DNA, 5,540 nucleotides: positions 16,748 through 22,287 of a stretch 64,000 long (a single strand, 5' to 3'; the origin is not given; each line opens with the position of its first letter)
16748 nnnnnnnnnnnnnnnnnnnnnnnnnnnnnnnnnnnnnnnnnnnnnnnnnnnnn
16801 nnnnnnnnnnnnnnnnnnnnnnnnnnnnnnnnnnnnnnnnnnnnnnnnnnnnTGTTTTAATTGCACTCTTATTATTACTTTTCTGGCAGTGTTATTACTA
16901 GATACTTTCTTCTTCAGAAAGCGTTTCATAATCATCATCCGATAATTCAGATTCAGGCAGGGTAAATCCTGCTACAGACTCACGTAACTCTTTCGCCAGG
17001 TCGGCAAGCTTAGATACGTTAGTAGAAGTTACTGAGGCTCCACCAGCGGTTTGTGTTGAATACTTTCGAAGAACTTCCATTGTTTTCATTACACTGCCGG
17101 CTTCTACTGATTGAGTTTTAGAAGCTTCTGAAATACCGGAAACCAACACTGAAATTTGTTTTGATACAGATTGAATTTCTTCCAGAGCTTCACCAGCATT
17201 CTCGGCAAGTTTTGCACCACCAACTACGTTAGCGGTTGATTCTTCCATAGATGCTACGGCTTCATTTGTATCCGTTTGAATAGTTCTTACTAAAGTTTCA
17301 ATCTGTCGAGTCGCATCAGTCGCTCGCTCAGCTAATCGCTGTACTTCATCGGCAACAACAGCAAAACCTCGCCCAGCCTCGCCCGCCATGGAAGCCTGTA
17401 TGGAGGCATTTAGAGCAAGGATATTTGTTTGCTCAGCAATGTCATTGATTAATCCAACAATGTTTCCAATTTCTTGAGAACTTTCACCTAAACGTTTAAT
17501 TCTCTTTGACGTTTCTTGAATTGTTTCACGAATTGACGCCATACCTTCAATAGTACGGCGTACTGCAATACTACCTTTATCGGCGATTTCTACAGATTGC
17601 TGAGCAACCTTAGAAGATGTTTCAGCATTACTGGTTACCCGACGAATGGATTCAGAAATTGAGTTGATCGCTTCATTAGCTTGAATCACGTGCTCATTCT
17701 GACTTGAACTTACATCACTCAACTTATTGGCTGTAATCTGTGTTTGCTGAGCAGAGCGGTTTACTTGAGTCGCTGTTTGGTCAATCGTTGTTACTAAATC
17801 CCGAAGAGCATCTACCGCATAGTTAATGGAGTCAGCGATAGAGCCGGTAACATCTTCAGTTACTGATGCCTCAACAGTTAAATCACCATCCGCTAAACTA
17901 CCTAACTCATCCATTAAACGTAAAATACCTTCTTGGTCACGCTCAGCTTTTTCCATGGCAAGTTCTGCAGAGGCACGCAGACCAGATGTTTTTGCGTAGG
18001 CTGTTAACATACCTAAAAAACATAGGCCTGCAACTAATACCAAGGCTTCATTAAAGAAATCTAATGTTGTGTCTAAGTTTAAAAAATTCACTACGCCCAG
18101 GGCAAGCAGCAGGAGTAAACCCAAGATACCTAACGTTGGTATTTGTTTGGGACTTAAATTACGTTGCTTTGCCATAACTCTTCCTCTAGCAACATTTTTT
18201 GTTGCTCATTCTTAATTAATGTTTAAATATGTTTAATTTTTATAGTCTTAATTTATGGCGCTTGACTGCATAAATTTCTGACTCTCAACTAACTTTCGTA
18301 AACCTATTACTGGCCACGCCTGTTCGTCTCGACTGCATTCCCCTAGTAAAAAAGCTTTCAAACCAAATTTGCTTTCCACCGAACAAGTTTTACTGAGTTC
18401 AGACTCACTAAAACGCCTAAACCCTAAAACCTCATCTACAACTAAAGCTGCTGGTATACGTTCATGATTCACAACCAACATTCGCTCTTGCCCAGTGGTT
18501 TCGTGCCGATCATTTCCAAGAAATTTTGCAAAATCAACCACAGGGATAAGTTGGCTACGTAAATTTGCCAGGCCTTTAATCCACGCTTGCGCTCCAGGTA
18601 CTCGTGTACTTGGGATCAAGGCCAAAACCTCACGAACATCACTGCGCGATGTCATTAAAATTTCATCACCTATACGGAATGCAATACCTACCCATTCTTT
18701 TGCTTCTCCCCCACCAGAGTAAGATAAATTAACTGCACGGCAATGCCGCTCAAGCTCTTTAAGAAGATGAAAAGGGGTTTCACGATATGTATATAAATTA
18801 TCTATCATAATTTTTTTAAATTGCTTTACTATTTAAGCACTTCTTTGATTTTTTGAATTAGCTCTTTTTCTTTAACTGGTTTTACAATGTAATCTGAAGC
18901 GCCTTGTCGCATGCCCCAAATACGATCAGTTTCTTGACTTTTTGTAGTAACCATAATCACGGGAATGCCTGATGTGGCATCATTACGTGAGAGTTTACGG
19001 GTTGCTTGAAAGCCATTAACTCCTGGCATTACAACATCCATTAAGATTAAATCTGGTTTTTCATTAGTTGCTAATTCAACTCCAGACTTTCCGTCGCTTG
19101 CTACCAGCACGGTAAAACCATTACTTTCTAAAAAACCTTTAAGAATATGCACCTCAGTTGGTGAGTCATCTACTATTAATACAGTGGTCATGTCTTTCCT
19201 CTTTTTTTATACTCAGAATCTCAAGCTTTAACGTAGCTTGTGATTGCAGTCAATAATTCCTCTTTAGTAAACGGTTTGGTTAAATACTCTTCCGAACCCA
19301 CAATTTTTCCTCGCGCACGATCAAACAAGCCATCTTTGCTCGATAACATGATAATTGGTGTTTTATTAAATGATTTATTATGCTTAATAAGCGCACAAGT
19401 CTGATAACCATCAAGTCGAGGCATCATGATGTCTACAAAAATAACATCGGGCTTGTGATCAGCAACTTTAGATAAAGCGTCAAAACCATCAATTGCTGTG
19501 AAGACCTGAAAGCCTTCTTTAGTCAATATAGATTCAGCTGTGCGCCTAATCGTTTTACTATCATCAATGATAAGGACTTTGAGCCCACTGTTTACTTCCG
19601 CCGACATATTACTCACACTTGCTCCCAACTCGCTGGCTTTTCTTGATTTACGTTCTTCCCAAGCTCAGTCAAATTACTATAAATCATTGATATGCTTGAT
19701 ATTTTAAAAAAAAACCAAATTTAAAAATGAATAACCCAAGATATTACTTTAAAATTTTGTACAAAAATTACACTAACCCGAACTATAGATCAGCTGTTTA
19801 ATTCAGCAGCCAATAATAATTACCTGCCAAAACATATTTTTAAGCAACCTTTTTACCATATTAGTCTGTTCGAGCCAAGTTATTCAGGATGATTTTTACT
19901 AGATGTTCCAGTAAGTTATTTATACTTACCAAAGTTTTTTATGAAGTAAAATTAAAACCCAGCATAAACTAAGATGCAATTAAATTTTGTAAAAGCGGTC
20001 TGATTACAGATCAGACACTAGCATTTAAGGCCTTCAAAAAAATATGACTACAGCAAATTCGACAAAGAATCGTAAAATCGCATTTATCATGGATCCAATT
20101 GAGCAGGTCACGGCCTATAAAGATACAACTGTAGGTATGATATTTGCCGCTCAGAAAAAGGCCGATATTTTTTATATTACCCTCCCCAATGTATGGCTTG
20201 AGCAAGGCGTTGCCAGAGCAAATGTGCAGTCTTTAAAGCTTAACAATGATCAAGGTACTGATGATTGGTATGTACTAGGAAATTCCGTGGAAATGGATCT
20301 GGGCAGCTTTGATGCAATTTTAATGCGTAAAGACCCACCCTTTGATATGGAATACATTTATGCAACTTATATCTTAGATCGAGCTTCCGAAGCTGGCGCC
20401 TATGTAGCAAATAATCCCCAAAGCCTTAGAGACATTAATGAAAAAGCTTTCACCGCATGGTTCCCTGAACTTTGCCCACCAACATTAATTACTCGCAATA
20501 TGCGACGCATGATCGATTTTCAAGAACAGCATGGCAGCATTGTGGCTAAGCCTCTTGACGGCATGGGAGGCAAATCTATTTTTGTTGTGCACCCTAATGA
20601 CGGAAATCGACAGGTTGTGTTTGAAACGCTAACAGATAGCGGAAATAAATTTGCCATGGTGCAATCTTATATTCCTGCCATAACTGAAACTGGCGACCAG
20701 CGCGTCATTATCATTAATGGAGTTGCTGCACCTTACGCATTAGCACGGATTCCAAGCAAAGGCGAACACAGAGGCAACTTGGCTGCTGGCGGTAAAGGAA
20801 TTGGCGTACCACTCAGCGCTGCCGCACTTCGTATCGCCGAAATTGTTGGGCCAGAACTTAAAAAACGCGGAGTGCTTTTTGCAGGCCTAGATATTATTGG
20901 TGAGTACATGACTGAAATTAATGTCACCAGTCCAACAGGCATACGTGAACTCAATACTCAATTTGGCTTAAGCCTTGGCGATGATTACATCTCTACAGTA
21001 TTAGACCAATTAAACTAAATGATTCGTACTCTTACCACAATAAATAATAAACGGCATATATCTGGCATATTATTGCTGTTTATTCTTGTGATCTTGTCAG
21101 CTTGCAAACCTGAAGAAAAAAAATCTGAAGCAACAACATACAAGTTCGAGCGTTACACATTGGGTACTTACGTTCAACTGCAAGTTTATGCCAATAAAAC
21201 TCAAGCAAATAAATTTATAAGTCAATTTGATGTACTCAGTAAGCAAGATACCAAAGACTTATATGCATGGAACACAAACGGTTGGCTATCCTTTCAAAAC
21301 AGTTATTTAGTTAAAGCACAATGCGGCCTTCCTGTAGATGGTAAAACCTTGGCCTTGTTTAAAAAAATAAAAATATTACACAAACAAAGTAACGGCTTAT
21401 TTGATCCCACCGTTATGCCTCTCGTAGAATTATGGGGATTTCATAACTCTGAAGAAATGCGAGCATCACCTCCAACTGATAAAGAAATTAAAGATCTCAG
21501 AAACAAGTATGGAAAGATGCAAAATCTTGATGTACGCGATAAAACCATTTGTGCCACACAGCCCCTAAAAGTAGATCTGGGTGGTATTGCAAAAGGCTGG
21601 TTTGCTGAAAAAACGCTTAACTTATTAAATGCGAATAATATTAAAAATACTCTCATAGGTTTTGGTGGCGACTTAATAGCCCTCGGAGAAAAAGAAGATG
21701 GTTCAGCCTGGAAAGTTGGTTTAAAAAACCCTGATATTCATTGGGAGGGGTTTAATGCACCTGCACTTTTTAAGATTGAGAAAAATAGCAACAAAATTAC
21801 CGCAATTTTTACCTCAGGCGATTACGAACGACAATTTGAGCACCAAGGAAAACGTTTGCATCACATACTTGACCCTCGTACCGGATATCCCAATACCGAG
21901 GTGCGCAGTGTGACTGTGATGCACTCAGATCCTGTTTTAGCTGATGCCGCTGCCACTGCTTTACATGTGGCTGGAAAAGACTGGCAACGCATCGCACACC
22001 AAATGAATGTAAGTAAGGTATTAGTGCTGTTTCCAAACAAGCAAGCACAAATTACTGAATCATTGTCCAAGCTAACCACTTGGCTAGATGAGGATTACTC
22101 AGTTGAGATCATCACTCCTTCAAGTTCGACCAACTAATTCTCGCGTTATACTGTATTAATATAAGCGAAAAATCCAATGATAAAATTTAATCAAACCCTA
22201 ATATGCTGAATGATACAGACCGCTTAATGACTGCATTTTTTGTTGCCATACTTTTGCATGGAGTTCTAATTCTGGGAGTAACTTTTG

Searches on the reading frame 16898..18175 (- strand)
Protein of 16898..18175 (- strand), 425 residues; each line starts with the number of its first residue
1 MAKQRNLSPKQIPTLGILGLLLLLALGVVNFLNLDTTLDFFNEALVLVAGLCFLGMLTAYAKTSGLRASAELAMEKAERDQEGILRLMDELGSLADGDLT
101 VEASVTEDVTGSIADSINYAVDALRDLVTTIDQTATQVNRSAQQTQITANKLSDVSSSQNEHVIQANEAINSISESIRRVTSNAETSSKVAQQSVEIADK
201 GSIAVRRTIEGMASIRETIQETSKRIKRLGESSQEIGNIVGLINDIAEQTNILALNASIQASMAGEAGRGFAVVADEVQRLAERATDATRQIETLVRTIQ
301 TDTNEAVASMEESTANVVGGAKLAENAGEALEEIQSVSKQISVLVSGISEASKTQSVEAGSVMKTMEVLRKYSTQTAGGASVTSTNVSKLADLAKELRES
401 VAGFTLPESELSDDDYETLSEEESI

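Call 41: search_protein_families(library=ncbifam, proteins=[window:16898-18175:-], max_evalue=1e-10)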
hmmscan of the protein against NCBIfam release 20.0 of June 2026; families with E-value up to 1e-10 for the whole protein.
window:16898-18175:- (425 aa): 7 families
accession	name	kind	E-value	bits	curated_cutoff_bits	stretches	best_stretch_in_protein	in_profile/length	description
NF058645.1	MCPCtpMPsAe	equivalog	5e-39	134.5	900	1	88-404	237-556/558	methyl-accepting chemotaxis protein CtpM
NF041847.1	transduc_aer2_vibrio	equivalog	6.4e-30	104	1200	1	88-405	463-753/804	aerotaxis transducer Aer2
NF047851.1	MCPCitTducer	equivalog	1.3e-26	93.8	900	1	86-410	223-520/553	methyl-accepting chemotaxis citrate transducer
NF007309.0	PRK09793.1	equivalog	6.3e-25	88.1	903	1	91-413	225-520/533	methyl-accepting chemotaxis protein IV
NF011615.0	PRK15041.1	equivalog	3.9e-24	85.2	947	1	85-408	223-519/554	methyl-accepting chemotaxis protein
NF050802.1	AspChtxCcaA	equivalog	5.6e-22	77.9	1300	1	199-317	535-653/700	aspartate chemotaxis receptor CcaA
NF011622.0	PRK15048.1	equivalog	6.9e-22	78.3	900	1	88-415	224-524/553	methyl-accepting chemotaxis protein II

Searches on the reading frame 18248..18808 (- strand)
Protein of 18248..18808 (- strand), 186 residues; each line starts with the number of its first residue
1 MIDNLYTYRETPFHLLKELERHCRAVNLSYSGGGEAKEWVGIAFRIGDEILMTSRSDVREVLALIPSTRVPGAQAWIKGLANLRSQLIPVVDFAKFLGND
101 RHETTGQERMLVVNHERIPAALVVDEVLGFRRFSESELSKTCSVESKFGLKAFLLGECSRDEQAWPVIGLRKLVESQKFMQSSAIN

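Call 65: search_protein_families(library=pfam, proteins=[window:18248-18808:-])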
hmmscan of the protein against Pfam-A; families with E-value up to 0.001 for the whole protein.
window:18248-18808:- (186 aa): 1 family
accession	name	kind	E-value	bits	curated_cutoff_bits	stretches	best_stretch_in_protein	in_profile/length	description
PF01584.24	CheW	-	2.4e-25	89.2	23.5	1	42-177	3-137/138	CheW-like domain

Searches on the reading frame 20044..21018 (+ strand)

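Call 41: search_protein_families(library=ncbifam, proteins=[window:20044-21018:+], max_evalue=1e-10)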
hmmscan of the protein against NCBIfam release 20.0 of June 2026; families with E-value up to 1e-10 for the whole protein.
window:20044-21018:+ (324 aa): 5 families
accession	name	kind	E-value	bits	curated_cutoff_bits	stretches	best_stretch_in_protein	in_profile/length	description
NF003573.0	PRK05246.1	equivalog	1.4e-113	378.8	272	1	11-322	3-312/316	glutathione synthase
TIGR01380.1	glut_syn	equivalog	1e-110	369.7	299.05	1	11-319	2-308/312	glutathione synthase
NF009110.0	PRK12458.1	subfamily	6.8e-51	173.3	408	1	11-316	2-324/349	glutathione synthetase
NF040720.1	MptN_Meth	equivalog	3e-14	52.8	350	1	81-294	48-267/291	tetrahydromethanopterin:alpha-L-glutamate ligase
TIGR00768.1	rimK_fam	subfamily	4.1e-11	42.8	143.4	1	88-268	47-229/276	RimK family alpha-L-glutamate ligase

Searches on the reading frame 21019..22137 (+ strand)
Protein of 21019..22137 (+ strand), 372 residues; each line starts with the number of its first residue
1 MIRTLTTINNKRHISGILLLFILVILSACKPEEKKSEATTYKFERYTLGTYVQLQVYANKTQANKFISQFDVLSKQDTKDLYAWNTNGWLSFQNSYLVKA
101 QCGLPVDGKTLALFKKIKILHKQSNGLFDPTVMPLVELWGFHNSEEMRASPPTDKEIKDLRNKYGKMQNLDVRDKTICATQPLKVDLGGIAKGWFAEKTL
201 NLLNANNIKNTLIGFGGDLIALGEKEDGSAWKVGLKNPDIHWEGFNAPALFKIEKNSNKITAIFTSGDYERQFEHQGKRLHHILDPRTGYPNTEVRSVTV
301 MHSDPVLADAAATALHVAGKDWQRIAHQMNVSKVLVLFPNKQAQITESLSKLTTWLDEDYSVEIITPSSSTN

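Call 41: search_protein_families(library=ncbifam, proteins=[window:21019-22137:+], max_evalue=1e-10)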
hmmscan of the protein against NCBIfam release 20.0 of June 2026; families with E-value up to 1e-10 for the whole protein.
window:21019-22137:+ (372 aa): 1 family
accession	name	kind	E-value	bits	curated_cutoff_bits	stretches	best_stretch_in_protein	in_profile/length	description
NF007774.0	PRK10461.1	equivalog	4.1e-33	114.7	498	1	17-331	8-322/351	FAD:protein FMN transferase ApbE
